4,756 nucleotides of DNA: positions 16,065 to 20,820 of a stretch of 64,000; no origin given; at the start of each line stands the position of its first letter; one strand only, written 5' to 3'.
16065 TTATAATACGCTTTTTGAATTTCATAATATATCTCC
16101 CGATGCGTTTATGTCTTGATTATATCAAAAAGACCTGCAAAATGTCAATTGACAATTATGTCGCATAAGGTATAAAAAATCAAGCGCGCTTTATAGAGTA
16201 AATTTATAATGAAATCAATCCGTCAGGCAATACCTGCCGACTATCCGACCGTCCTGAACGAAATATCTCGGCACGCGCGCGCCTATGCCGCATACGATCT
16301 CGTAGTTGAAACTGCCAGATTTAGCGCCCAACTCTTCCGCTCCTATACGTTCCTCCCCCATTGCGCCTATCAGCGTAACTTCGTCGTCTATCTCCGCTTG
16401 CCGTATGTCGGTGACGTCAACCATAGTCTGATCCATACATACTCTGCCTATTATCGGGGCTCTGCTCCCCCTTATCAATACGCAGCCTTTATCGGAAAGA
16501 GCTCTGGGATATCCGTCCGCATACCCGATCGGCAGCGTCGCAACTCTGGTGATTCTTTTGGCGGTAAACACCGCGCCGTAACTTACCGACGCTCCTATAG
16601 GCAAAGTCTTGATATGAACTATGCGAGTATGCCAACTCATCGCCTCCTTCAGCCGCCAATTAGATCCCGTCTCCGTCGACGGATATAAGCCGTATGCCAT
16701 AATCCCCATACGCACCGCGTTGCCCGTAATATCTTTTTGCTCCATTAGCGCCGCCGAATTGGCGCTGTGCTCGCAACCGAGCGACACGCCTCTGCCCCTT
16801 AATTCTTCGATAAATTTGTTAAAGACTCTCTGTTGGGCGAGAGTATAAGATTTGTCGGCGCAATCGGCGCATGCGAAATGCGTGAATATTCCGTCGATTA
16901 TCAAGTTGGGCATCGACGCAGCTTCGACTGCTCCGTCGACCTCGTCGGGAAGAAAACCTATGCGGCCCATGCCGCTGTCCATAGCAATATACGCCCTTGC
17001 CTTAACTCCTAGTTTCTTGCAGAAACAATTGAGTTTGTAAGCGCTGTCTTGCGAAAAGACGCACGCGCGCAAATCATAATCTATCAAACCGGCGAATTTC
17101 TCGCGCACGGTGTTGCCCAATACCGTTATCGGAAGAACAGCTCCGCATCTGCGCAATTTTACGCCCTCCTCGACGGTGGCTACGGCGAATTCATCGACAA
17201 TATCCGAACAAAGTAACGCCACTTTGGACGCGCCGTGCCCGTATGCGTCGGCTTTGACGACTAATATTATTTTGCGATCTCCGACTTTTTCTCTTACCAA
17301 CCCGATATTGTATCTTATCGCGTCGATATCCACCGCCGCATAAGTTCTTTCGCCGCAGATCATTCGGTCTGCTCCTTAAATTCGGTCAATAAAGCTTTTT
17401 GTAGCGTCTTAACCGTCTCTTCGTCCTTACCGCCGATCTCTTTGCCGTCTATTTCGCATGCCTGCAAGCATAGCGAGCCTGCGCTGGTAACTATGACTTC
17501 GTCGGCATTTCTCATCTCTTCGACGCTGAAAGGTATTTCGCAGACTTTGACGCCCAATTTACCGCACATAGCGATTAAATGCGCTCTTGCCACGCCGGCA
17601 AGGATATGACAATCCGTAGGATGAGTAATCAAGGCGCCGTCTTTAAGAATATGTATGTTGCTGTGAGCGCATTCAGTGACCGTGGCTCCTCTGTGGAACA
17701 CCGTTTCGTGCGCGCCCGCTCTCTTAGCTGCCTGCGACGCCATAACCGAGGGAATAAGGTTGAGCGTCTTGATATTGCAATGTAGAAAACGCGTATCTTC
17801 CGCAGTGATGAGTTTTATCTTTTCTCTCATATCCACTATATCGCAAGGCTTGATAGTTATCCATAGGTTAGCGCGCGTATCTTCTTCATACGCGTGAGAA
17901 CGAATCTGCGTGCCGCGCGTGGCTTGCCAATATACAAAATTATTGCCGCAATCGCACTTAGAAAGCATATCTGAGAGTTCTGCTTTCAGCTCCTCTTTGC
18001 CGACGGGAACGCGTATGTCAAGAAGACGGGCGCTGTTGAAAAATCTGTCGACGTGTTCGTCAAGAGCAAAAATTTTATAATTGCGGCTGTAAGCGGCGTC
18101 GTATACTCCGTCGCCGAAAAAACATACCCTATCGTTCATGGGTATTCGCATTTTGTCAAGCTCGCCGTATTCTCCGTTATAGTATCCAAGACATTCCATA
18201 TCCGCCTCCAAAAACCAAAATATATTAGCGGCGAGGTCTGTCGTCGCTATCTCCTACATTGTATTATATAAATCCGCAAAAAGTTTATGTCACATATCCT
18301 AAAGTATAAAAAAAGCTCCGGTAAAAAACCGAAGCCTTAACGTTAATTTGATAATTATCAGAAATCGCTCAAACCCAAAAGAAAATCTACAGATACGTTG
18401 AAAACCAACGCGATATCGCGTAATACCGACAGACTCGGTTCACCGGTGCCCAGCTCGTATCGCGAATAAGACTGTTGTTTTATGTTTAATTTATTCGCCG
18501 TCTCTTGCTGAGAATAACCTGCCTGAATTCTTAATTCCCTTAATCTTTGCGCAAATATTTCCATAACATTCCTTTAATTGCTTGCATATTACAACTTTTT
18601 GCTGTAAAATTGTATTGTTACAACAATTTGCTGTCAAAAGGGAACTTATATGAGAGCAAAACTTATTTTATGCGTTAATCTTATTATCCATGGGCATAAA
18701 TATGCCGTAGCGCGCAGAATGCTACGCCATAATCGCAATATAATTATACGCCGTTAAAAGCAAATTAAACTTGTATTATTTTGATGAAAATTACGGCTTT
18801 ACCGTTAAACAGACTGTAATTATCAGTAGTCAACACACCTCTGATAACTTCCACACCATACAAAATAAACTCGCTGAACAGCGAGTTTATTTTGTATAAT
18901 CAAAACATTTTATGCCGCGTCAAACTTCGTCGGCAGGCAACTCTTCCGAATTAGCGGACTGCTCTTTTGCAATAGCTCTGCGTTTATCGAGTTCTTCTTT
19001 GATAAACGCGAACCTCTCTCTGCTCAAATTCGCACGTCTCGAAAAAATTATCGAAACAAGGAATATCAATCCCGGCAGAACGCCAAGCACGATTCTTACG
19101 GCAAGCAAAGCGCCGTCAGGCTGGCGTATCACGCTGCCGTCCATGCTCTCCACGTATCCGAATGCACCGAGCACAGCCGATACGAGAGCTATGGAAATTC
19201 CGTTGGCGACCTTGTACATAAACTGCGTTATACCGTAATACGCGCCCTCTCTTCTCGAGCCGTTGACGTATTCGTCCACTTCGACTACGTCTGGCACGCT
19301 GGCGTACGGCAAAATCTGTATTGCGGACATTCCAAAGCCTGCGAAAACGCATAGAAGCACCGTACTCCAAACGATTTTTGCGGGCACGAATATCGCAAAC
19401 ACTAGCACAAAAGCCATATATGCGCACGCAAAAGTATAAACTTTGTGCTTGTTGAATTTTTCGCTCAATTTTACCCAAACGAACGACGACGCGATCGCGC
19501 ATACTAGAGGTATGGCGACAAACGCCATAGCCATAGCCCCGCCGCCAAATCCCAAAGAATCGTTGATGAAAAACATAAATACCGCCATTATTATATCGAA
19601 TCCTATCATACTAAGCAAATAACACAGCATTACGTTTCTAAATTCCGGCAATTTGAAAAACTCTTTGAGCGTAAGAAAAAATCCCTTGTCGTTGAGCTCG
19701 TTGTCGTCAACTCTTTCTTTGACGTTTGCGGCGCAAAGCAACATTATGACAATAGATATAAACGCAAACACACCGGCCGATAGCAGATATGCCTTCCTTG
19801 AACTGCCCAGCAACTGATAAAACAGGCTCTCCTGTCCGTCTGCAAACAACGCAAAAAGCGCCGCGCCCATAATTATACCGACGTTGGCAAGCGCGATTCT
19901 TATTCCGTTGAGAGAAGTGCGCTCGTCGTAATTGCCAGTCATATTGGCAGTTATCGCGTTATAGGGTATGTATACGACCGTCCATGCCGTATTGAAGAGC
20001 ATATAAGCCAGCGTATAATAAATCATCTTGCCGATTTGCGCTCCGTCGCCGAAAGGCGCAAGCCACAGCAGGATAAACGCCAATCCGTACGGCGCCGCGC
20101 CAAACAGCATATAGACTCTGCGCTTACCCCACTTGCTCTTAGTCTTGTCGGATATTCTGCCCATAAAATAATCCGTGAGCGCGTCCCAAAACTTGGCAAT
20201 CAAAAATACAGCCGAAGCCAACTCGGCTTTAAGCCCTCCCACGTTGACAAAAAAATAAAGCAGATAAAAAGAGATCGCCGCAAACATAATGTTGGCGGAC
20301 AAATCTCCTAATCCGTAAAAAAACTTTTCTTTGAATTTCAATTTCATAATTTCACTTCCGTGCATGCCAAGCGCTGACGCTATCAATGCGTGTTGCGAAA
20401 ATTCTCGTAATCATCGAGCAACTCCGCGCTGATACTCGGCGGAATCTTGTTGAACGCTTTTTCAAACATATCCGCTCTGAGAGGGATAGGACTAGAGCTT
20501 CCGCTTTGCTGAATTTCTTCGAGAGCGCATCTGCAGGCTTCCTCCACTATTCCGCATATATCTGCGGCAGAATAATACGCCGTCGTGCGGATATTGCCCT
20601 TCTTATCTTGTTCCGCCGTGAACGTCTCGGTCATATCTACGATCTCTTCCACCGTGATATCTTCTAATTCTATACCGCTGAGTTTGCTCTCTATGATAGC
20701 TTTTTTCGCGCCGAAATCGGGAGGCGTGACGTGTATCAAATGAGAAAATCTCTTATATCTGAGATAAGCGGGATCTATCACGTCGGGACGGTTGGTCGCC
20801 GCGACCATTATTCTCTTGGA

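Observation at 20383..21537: Single-cassette classical AAA+ ATPase with Vps4/katanin-like SRH and a helical N-domain in a bacterium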

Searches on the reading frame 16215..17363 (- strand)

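Call 10: search_protein_families(library=pfam, proteins=[window:16215-17363:-], max_evalue=0.01)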
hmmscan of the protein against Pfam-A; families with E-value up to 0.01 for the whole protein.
window:16215-17363:- (382 aa): 2 families
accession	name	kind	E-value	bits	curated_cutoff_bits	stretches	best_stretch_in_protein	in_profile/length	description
PF01168.26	Ala_racemase_N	-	1.8e-58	198.2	24.1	1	11-228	1-220/220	Alanine racemase, N-terminal domain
PF00842.27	Ala_racemase_C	-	1.4e-49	167.4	25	1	241-367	1-126/127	Alanine racemase, C-terminal domain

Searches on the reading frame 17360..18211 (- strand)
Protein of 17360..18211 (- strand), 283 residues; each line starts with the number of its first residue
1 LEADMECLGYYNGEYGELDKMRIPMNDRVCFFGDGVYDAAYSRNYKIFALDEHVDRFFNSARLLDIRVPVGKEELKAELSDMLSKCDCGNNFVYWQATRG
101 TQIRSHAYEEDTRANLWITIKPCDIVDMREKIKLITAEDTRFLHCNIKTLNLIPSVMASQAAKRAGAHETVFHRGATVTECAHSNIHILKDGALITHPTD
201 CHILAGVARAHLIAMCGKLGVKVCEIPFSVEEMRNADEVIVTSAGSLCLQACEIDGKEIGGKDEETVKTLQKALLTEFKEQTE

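Call 10: search_protein_families(library=pfam, proteins=[window:17360-18211:-], max_evalue=0.01)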
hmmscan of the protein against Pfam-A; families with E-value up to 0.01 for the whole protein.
window:17360-18211:- (283 aa): 1 family
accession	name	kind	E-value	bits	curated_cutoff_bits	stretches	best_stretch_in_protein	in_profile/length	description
PF01063.24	Aminotran_4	-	4.2e-42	145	28.5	1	35-254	1-223/223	Amino-transferase class IV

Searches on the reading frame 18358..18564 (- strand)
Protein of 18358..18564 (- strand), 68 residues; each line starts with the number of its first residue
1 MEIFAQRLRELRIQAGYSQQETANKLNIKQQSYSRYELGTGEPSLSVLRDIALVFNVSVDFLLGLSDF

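Call 10: search_protein_families(library=pfam, proteins=[window:18358-18564:-], max_evalue=0.01)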
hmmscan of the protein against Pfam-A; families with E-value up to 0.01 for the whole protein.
window:18358-18564:- (68 aa): 5 families
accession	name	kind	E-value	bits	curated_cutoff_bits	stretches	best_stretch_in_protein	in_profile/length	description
PF01381.28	HTH_3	-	4.1e-17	62.4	23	1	8-62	1-55/55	Helix-turn-helix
PF13560.12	HTH_31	-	5e-12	46.4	27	1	4-59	2-58/64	Helix-turn-helix domain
PF12844.13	HTH_19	-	8.4e-11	42.1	30.2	1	6-60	2-56/64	Helix-turn-helix domain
PF13443.12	HTH_26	-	0.0014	19.2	22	1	7-60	1-55/63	Cro/C1-type HTH DNA-binding domain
PF13413.12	HTH_25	-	0.0078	16.4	24.6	0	7-31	1-25/62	Helix-turn-helix domain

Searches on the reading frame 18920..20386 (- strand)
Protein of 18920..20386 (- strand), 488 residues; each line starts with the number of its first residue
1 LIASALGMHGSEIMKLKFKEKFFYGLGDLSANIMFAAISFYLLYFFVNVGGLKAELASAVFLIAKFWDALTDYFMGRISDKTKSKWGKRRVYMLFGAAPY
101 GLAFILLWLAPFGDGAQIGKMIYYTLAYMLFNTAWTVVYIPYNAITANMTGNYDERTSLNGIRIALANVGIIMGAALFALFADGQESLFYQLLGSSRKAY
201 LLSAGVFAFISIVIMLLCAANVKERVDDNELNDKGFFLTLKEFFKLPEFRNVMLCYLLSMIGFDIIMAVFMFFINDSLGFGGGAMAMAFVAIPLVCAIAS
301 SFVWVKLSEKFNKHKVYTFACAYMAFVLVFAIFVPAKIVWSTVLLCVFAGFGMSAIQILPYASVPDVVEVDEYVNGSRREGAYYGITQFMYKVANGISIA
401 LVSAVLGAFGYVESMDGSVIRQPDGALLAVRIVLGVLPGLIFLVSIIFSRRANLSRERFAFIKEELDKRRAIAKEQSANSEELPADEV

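Call 3: search_protein_families(library=pfam, proteins=[window:18920-20386:-], max_evalue=0.01)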
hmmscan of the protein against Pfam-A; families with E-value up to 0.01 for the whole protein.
window:18920-20386:- (488 aa): 2 families
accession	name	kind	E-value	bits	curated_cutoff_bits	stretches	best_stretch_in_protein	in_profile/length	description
PF13347.12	MFS_2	-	2.2e-80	270.8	27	1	23-455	1-426/427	MFS/sugar transport protein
PF07690.21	MFS_1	-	8.7e-23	81.2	33.4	1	37-397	9-345/347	Major Facilitator Superfamily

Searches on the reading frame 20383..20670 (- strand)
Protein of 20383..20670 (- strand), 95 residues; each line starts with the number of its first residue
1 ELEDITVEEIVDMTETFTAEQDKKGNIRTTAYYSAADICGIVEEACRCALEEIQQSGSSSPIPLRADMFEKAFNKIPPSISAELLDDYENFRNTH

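Call 33: search_solved_structures(query=window:20383-20670:-, max_evalue=10, show_alignments=3)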
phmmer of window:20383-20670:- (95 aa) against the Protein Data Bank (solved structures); distinct sequences matched with E-value up to 10: 15.
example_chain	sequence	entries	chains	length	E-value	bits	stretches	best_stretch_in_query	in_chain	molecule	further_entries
4lcb_A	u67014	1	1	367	0.0027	21.3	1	28-91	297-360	Cell division protein CdvC, Vps4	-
9bji_A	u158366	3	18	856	0.0056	20.3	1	25-89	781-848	Nuclear valosin-containing protein-like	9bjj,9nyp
2x8a_A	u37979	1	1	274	0.017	18.8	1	25-82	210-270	NUCLEAR VALOSIN-CONTAINING PROTEIN-LIKE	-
9lgo_F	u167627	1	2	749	0.018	18.7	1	28-91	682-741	ATPase family gene 2 protein homolog B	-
8rhn_O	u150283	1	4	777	0.019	18.6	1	28-91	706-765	ATPase family gene 2 protein homolog B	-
6g2v_A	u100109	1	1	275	0.17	15.6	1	28-94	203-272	Transitional endoplasmic reticulum ATPase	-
5c18_A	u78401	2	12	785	0.28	14.9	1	28-94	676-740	Transitional endoplasmic reticulum ATPase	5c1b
3d8b_A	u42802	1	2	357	0.35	14.6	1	19-94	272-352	Fidgetin-like protein 1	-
7y9n_A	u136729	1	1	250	0.43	14.3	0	49-82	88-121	Spike protein S2',5HB-H2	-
8r64_B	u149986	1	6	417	0.46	14.2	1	19-94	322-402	Fidgetin-like protein 1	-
5c19_A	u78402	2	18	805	0.52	14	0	58-94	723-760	Transitional endoplasmic reticulum ATPase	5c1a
4d81_A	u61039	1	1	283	1.2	12.9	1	30-89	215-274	AAA ATPase, central domain protein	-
4d82_A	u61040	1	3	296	1.2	12.9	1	30-89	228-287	AAA ATPase, central domain protein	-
4d80_A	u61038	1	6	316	1.3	12.7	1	30-89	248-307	AAA ATPASE, CENTRAL DOMAIN PROTEIN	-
7tcr_C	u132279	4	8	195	2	12.1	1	35-66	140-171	Methanobactin biosynthesis cassette protein MbnC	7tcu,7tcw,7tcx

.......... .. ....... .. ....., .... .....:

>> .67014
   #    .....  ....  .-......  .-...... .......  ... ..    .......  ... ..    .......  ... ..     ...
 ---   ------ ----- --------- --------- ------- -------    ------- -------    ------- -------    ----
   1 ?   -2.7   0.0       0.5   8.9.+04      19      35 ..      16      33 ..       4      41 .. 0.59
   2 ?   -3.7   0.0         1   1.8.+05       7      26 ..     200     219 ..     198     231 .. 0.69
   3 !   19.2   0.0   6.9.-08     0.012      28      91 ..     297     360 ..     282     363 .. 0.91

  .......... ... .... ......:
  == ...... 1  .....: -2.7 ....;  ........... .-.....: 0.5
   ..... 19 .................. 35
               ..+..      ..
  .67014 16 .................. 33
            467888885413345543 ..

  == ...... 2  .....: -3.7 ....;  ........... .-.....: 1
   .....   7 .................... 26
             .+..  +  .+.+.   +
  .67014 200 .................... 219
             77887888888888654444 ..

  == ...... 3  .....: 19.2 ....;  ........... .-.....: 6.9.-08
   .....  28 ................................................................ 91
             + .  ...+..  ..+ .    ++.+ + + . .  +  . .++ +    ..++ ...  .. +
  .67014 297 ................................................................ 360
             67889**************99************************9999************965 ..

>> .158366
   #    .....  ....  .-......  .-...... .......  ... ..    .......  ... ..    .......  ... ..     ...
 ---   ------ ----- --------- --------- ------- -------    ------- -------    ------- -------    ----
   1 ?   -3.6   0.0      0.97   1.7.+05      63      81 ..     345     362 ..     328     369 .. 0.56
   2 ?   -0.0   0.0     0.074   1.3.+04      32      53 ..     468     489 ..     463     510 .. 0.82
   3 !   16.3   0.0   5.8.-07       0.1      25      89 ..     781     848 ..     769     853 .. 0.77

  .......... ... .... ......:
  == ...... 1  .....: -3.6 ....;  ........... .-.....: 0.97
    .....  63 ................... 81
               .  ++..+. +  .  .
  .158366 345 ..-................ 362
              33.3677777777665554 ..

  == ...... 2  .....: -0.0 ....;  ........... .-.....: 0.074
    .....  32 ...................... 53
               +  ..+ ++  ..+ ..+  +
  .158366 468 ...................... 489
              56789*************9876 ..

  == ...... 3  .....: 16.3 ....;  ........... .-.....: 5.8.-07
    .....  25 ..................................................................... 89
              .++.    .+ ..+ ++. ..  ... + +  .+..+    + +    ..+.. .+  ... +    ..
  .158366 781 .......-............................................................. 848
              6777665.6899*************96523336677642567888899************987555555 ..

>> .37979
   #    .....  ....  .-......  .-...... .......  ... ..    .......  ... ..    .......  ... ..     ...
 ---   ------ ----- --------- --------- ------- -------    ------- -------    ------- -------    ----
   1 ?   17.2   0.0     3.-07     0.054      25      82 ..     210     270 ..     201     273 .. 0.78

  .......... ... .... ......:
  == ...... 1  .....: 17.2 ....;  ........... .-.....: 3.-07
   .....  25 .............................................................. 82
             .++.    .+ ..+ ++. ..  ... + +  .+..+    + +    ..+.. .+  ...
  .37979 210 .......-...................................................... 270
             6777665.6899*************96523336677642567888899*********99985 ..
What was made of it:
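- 20398..20442 (-): C-terminal helix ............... following the lid. Best PDB sequence hit of the last 95 aa is Sulfolobus CdvC 4lcb (E 0.0027), followed by NVL/AFG2B/p97 D2 and FIGNL1 (call 33).
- On Vps4/CdvC: The best PDB hit of the C-terminus is CdvC 4lcb at E 0.0027, but p97-type D2 domains share the same helix (call 33).
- Closest known: Cdc48/p97/VAT D2 domain and PAN. Same: A C-terminal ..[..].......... helix shared with p97-type D2 domains (call 33).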
